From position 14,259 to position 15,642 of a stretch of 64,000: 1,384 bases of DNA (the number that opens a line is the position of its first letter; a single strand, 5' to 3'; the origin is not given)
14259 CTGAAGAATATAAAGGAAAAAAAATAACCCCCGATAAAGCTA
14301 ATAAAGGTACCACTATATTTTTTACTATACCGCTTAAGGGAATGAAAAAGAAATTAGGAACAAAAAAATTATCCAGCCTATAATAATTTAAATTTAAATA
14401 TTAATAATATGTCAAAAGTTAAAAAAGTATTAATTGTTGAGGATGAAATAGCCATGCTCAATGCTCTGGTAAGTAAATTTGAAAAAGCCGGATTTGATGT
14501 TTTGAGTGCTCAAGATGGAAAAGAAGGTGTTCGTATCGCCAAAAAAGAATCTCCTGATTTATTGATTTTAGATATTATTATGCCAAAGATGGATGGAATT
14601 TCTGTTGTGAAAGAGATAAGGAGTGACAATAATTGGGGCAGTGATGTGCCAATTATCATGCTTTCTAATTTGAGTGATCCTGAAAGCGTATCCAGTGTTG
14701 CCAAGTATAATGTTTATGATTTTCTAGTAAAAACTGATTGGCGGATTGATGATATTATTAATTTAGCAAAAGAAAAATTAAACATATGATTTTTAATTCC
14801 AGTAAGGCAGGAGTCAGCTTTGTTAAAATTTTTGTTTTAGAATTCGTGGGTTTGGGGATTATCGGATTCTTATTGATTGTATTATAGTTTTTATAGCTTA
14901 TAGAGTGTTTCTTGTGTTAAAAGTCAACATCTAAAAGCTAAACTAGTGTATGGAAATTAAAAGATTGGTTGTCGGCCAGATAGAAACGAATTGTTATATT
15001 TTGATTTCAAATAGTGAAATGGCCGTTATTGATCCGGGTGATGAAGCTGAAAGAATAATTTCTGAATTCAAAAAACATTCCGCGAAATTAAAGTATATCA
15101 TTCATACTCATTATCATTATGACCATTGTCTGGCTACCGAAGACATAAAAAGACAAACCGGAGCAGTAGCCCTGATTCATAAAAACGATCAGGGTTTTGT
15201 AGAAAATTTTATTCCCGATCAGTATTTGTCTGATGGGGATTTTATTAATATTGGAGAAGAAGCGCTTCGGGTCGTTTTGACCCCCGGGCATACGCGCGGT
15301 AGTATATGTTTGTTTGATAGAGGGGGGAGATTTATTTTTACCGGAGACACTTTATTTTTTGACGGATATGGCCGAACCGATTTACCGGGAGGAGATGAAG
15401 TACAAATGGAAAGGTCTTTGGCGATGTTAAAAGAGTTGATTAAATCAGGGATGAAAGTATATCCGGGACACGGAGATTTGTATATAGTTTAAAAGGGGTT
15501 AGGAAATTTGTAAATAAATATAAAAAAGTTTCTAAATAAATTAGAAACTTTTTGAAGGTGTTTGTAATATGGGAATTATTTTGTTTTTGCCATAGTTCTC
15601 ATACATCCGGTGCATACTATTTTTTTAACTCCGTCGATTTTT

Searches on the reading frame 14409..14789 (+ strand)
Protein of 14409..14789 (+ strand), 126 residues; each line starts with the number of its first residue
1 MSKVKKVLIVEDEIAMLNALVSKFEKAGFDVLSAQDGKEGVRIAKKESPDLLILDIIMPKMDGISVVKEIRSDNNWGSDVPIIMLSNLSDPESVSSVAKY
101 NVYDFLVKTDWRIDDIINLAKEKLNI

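Call 14: search_protein_families(library=pfam, proteins=[window:14409-14789:+], max_evalue=0.01)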
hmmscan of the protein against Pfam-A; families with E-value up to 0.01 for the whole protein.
window:14409-14789:+ (126 aa): 1 family
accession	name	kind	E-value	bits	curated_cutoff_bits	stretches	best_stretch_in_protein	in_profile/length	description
PF00072.30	Response_reg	-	5.9e-25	88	30.2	1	7-109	1-100/111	Response regulator receiver domain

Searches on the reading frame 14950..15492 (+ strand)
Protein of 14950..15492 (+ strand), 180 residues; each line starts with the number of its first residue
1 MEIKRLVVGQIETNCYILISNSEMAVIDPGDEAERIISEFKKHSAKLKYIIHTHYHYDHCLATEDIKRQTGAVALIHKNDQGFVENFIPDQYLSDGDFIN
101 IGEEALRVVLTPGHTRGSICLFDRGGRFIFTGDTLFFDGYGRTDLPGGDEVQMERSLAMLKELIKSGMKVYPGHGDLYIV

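Call 14: search_protein_families(library=pfam, proteins=[window:14950-15492:+], max_evalue=0.01)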
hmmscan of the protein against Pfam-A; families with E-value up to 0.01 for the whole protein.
window:14950-15492:+ (180 aa): 3 families
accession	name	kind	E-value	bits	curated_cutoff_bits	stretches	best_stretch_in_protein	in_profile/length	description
PF00753.33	Lactamase_B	-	2.2e-26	93.5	22.7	1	12-162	5-183/196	Metallo-beta-lactamase superfamily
PF19583.5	ODP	-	5.7e-09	36.6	27.2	1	11-134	1-136/194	ODP family beta lactamase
PF12706.13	Lactamase_B_2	-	0.00013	22.1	27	1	42-138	26-147/200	Beta-lactamase superfamily domain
